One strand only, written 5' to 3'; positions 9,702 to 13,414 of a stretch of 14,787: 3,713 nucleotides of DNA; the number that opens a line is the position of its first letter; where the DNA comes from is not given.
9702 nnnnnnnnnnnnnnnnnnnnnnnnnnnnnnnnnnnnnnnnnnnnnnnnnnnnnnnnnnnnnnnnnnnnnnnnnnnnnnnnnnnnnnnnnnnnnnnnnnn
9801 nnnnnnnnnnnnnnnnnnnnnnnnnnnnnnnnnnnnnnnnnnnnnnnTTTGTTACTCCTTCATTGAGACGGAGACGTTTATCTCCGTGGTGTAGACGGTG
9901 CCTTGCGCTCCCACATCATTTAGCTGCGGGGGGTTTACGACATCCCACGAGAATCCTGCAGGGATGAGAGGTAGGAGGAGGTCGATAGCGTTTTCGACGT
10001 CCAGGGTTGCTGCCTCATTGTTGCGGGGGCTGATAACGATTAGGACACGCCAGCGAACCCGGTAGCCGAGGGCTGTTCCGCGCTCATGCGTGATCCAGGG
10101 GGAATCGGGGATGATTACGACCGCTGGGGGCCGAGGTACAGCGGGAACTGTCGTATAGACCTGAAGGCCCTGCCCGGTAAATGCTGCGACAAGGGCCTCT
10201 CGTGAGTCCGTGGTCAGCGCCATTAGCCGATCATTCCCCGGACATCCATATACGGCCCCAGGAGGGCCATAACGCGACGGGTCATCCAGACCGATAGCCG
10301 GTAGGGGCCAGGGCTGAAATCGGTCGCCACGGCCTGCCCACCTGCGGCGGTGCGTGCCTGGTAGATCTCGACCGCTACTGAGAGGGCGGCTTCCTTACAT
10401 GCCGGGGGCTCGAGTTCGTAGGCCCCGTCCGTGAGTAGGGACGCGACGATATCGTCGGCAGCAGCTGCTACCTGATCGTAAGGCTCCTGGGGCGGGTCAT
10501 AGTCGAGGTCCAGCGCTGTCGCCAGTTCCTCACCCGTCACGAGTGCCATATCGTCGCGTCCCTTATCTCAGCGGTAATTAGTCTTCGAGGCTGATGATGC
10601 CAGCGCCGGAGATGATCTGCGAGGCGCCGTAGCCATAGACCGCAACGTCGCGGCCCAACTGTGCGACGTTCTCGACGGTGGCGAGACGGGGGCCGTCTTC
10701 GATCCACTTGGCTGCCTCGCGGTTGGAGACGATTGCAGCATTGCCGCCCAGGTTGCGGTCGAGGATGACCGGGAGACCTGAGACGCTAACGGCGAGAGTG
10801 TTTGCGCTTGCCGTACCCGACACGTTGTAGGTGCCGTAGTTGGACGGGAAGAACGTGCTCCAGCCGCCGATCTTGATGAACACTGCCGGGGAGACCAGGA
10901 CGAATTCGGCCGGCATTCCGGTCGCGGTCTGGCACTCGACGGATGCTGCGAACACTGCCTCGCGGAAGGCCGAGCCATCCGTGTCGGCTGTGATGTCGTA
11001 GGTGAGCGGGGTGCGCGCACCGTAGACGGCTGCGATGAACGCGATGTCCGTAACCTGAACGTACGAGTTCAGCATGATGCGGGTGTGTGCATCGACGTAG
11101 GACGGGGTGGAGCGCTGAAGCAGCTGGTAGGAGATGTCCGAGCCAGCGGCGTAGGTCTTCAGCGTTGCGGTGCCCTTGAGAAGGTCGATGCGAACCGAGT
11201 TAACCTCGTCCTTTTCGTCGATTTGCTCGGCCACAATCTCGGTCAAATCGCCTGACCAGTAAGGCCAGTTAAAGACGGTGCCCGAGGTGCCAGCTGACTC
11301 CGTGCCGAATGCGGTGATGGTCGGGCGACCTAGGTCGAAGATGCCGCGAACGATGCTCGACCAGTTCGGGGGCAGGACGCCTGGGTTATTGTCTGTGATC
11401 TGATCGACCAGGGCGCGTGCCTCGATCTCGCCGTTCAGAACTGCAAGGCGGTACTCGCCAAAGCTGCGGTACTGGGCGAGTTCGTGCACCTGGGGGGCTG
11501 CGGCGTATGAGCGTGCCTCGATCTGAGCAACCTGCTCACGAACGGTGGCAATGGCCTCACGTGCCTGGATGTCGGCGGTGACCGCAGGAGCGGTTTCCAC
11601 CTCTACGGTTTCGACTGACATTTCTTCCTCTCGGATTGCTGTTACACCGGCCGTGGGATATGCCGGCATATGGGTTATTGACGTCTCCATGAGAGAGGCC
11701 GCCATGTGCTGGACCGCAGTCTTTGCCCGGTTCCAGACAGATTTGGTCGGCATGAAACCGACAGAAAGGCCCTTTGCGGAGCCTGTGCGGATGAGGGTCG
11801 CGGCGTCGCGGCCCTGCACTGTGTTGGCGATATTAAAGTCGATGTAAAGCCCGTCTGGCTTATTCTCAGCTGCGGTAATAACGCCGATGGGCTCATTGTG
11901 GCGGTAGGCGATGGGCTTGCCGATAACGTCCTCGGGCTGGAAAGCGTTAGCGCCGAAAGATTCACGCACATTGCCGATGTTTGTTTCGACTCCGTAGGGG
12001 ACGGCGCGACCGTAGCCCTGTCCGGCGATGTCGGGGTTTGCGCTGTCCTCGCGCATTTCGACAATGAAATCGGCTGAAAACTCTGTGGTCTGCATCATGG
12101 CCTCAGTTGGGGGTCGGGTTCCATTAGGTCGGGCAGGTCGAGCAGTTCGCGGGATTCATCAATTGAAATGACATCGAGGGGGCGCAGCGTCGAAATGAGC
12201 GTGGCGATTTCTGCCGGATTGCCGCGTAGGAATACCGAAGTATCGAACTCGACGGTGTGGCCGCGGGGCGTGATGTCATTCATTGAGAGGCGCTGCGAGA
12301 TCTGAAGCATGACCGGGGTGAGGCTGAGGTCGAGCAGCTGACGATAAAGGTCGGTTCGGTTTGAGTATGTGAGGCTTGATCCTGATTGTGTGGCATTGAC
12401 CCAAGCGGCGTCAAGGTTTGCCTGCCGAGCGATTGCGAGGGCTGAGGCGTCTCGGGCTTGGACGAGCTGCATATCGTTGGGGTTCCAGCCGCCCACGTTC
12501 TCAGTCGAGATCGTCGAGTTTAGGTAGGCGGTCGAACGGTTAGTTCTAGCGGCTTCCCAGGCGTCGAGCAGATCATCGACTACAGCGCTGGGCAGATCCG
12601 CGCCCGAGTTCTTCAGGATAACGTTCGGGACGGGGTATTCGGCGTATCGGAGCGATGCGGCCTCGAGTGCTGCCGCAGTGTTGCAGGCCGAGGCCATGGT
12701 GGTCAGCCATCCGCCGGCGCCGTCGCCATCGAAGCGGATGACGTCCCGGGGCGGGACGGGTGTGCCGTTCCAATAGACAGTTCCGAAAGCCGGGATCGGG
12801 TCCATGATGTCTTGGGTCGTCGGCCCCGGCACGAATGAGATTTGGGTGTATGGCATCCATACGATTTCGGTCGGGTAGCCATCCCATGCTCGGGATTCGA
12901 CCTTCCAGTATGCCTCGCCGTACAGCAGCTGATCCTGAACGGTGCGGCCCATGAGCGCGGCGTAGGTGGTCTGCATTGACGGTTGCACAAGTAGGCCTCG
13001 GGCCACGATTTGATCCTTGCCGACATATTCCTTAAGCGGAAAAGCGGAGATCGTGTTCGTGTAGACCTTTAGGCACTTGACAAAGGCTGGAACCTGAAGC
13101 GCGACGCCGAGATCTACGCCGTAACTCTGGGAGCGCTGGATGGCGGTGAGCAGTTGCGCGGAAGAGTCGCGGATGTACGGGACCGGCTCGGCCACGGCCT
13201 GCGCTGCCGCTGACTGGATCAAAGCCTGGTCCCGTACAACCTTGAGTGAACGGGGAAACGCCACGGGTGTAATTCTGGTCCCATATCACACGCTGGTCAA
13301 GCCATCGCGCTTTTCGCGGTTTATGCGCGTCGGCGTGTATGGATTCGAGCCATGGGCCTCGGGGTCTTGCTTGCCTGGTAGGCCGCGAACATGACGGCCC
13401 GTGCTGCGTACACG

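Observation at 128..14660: Near-minimal tailed-phage gene set: virion and lysis genes but no recognisable replication, integration, partition or small-terminase genes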

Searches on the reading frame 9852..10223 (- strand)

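Call 7: search_protein_families(library=pfam, max_evalue=0.01, proteins=[window:9852-10223:-])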
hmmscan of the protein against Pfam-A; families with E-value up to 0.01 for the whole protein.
window:9852-10223:- (123 aa): 0 families

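Call 9: search_protein_families(library=phrogs, max_evalue=0.01, proteins=[window:9852-10223:-])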
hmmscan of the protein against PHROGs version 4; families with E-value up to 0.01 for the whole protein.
window:9852-10223:- (123 aa): 2 families
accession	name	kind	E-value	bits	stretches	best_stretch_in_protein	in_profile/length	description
phrog_22278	-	tail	0.00047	21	1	13-119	13-120/126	minor tail protein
phrog_29048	-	unknown function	0.0014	19.7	1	5-60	3-61/127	-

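Call 81: search_protein_families(library=ncbifam, max_evalue=0.01, proteins=[window:9852-10223:-])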
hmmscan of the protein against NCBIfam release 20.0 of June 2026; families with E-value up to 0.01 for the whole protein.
window:9852-10223:- (123 aa): 0 families

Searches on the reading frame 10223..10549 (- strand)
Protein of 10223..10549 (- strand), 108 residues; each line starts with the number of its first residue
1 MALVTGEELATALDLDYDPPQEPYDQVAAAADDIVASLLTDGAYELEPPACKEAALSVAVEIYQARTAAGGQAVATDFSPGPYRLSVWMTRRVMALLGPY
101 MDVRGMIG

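Call 7: search_protein_families(library=pfam, max_evalue=0.01, proteins=[window:10223-10549:-])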
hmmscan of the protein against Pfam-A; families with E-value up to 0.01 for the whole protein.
window:10223-10549:- (108 aa): 0 families

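Call 9: search_protein_families(library=phrogs, max_evalue=0.01, proteins=[window:10223-10549:-])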
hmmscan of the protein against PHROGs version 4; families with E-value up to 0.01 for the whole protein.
window:10223-10549:- (108 aa): 1 family
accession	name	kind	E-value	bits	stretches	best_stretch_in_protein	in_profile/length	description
phrog_5938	-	connector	0.0021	19.3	1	7-103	13-108/111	head-tail connector protein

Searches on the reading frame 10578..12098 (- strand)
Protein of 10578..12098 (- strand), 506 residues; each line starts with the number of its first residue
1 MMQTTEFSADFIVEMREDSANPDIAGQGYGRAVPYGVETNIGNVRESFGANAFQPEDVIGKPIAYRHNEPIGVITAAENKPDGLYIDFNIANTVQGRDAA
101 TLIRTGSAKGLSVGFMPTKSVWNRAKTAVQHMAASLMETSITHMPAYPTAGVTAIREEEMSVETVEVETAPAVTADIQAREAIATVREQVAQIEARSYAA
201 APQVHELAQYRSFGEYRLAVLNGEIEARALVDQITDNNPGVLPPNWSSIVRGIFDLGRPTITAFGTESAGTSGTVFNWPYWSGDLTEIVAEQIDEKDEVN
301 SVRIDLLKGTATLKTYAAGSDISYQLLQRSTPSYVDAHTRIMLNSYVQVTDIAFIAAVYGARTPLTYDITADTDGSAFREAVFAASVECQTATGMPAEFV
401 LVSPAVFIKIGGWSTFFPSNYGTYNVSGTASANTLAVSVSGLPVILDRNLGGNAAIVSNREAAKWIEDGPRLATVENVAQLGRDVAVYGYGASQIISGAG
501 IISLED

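Call 7: search_protein_families(library=pfam, max_evalue=0.01, proteins=[window:10578-12098:-])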
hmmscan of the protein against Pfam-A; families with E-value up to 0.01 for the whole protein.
window:10578-12098:- (506 aa): 2 families
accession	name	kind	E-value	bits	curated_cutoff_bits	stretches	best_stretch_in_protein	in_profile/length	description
PF04586.22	Peptidase_S78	-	3.1e-12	47.4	21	1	28-157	18-157/165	Caudovirus prohead serine protease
PF25209.1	Phage_capsid_4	-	0.00091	20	27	1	251-492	21-249/262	Phage capsid protein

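Call 9: search_protein_families(library=phrogs, max_evalue=0.01, proteins=[window:10578-12098:-])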
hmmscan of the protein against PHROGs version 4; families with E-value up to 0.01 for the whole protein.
window:10578-12098:- (506 aa): 6 families
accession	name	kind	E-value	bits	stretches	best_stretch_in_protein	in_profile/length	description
phrog_2263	-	head and packaging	4.9e-57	195.1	1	30-502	43-539/551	major head protein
phrog_80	-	head and packaging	6.5e-17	62.9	1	66-201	279-409/607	head maturation protease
phrog_617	-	head and packaging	3.8e-14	53.5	1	66-196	68-204/626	major head protein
phrog_3270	-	head and packaging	2e-08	34.3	1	30-169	9-144/603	head maturation protease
phrog_13042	-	head and packaging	9.3e-05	22.7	1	82-154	94-173/386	major head protein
phrog_3244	-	head and packaging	0.0064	17.2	1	69-201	84-222/326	head maturation protease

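Call 11: search_dna_similar(query=window:10578-12098:-, collection=phages, mode=protein, max_rows=30)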
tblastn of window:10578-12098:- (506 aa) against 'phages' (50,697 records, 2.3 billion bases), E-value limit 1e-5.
Records with a match: 151; places in all: 151; records where one place covers at least 80% of the query: 25.
Best place of each record, by identity: <60% 151.
By first word of the organism name: Microbacterium 138; Mycobacterium 9; Curtobacterium 1; Exiguobacterium 1; Bacteriophage 1; Escherichia 1.
By host as written in the record: Microbacterium foliorum NRRL B-24224 93; Microbacterium foliorum NRRL B-24224 SEA 35; Microbacterium paraoxydans NWU1 3; - 3; Mycobacterium smegmatis mc2155 3; Mycobacterium smegmatis mc2 155 3; Microbacterium paraoxydans NRRL B-14843 2; Microbacterium sp. 2; and 6 more.
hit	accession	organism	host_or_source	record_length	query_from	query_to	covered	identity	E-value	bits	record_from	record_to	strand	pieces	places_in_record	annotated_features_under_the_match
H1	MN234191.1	Microbacterium phage Naby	Microbacterium paraoxydans NWU1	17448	23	488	92%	25.6%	5e-16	87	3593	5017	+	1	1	5: major capsid and protease fusion protein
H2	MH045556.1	Microbacterium phage BonaeVitae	Microbacterium paraoxydans NWU1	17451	23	488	92%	25.6%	5e-16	87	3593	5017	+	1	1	5: major capsid and protease fusion protein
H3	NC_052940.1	Microbacterium phage BonaeVitae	Microbacterium paraoxydans NWU1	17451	23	488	92%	25.6%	5e-16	87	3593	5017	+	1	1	5: major head protein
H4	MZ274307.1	Microbacterium phage Leafy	Microbacterium foliorum NRRL B-24224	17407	30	488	91%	25.2%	3e-16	88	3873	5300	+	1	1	5: major capsid and protease fusion protein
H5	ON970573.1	Microbacterium phage MrGreen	Microbacterium foliorum NRRL B-24224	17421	30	488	91%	25.2%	3e-16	88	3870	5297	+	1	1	5: major capsid and protease fusion protein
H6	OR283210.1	Microbacterium phage Douggie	Microbacterium foliorum NRRL B-24224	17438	30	488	91%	25.2%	3e-16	88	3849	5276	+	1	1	5: major capsid and protease fusion protein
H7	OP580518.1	Microbacterium phage MelBee03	Microbacterium foliorum NRRL B-24224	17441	30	488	91%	25.2%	3e-16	88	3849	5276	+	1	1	5: major capsid and protease fusion protein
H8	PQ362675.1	Microbacterium phage Kevanna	Microbacterium foliorum NRRL B-24224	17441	30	488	91%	25.2%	3e-16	88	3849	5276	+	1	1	5: major capsid and protease fusion protein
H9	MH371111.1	Microbacterium phage Quaker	Microbacterium foliorum NRRL B-24224 SEA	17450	30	488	91%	25.2%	3e-16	88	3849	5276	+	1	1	5: major capsid and protease fusion protein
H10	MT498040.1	Microbacterium phage Livingwater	Microbacterium foliorum NRRL B-24224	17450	30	488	91%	25.2%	3e-16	88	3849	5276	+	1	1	5: major capsid and protease fusion protein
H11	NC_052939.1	Microbacterium phage Quaker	Microbacterium foliorum NRRL B-24224 SEA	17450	30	488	91%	25.2%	3e-16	88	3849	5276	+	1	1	5: major head protein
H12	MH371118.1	Microbacterium phage KayPaulus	Microbacterium foliorum NRRL B-24224 SEA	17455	30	488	91%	25.2%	3e-16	88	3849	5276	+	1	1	5: major capsid and protease fusion protein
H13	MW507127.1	Microbacterium phage Wolfpack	Microbacterium foliorum NRRL B-24224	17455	30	488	91%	25.2%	3e-16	88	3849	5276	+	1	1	5: major capsid and protease fusion protein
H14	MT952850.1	Microbacterium phage Sippinontea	Microbacterium foliorum NRRL B-24224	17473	30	488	91%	25.2%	3e-16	88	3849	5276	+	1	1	5: major capsid and protease fusion protein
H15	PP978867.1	Microbacterium phage Bodhi17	Microbacterium foliorum NRRL B-24224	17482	30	488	91%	25.2%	3e-16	88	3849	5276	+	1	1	5: major capsid and protease fusion protein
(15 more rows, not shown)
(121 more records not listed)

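Call 15: find_related_loci(query=window:10578-12098:-, collection=viral_contigs, flank=10000)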
Query window:10578-12098:- (506 aa) in viral_contigs; peptide patterns used: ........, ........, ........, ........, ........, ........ (x = any residue, [..] = any of these).
49 stretches matched a pattern; 39 encode a relative of the query (tblastn E <= 1e-3); 39 distinct loci.
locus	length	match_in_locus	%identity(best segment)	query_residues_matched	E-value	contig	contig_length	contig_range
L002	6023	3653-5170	100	1-506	0e+0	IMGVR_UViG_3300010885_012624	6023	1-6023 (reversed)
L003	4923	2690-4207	94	1-506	0e+0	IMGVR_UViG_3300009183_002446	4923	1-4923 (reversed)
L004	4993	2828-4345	93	1-506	0e+0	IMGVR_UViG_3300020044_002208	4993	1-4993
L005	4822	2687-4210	89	1-506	0e+0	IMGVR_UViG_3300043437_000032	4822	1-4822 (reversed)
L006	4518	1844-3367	89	1-506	0e+0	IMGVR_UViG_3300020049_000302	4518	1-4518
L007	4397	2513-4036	89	1-506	0e+0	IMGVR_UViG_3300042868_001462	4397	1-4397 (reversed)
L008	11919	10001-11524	89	1-506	0e+0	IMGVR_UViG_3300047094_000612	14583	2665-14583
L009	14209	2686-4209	88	1-506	0e+0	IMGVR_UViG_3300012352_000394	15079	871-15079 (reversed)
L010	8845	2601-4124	88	1-506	0e+0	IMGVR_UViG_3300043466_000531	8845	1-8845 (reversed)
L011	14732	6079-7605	87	1-506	0e+0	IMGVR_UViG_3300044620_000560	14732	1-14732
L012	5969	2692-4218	88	1-506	0e+0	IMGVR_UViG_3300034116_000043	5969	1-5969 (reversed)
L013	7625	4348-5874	88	1-506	0e+0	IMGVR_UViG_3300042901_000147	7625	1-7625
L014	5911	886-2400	85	1-505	0e+0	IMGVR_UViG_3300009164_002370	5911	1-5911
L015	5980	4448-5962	85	1-505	0e+0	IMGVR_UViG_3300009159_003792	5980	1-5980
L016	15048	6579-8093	81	2-506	0e+0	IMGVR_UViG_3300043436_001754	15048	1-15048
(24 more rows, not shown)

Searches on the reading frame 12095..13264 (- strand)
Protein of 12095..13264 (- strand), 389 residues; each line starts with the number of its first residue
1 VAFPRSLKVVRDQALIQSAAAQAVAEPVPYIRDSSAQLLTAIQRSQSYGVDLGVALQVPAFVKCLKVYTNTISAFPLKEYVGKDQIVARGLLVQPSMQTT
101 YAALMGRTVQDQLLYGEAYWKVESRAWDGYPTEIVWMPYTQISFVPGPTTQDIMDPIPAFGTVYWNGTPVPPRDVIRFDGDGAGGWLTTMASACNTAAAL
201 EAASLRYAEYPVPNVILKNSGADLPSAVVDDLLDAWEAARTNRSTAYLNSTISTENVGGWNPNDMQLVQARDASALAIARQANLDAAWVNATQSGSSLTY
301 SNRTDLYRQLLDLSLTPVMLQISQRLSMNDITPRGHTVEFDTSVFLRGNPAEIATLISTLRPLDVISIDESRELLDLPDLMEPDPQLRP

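Call 7: search_protein_families(library=pfam, max_evalue=0.01, proteins=[window:12095-13264:-])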
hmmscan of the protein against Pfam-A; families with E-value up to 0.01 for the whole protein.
window:12095-13264:- (389 aa): 1 family
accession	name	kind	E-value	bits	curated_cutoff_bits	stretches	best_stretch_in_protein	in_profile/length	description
PF04860.17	Phage_portal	-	1.8e-28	100.1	39.1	1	59-376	1-321/321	Phage portal protein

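Call 9: search_protein_families(library=phrogs, max_evalue=0.01, proteins=[window:12095-13264:-])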
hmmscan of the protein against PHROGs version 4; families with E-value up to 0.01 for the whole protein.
window:12095-13264:- (389 aa): 3 families
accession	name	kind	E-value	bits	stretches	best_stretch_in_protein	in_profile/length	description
phrog_12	-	head and packaging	1.9e-37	130.6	1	42-383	77-421/646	portal protein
phrog_2662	-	head and packaging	3.1e-11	43.6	2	259-385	286-413/717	portal protein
phrog_5929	-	head and packaging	8e-09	36.1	1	215-381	19-186/228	portal protein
